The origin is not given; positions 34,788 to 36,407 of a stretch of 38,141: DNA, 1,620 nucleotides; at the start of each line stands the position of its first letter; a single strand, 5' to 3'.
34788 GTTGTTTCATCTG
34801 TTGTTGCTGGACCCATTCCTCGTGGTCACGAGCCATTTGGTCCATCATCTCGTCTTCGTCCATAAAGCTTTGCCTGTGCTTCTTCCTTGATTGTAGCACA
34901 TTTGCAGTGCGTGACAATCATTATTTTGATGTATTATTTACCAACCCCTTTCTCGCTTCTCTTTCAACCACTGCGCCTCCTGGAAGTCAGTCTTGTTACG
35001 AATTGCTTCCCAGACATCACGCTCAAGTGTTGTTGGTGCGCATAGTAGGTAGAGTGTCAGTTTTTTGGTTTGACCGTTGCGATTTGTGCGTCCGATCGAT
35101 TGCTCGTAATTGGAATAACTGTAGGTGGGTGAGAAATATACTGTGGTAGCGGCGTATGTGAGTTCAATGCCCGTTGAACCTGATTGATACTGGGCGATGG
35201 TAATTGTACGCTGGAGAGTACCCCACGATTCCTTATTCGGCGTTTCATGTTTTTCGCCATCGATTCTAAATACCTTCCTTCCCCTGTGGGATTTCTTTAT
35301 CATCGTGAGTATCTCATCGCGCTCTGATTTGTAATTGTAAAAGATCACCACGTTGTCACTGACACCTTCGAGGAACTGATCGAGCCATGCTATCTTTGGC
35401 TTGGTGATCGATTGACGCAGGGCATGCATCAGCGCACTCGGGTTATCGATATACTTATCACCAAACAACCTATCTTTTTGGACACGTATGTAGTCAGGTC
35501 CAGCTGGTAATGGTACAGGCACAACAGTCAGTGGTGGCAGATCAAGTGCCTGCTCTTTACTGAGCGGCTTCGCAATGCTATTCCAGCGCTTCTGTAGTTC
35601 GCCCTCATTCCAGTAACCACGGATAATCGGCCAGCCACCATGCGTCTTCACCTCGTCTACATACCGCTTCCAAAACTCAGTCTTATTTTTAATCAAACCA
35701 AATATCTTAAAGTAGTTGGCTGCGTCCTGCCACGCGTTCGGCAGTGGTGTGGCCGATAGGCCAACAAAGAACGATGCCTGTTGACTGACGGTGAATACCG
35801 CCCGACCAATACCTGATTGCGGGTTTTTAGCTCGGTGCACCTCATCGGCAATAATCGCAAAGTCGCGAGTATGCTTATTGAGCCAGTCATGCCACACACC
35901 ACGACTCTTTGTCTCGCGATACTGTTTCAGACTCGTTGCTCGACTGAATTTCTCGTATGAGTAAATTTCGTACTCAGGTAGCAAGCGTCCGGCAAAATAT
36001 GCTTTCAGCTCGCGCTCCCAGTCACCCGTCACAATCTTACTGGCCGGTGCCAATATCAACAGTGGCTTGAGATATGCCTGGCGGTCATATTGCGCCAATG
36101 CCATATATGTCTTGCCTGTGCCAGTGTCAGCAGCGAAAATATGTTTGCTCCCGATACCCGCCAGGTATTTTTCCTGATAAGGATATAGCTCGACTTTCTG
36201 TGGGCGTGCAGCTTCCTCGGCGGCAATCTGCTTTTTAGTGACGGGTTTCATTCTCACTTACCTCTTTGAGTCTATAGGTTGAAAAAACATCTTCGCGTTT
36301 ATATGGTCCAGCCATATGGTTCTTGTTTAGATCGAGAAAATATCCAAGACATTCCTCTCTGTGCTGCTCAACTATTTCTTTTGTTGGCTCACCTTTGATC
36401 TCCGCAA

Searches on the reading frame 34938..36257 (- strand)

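Call 18: search_protein_families(library=pfam, proteins=[window:34938-36257:-], max_evalue=0.01)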
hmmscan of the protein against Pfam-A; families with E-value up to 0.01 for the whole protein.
window:34938-36257:- (439 aa): 5 families
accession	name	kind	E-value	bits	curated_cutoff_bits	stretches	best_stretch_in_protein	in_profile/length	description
PF04851.21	ResIII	-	6e-10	39.7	22.5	1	22-171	2-162/164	Type III restriction enzyme, res subunit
PF00271.37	Helicase_C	-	1.3e-08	35.5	23.5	1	288-395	2-110/110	Helicase conserved C-terminal domain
PF00176.29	SNF2-rel_dom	-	1.2e-05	25.1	24.9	1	40-183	21-175/290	SNF2-related domain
PF00270.35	DEAD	-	0.0019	18.4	26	1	26-171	2-160/167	DEAD/DEAH box helicase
PF18766.7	SWI2_SNF2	-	0.0078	16.3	26.7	0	118-183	110-167/221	SWI2/SNF2 ATPase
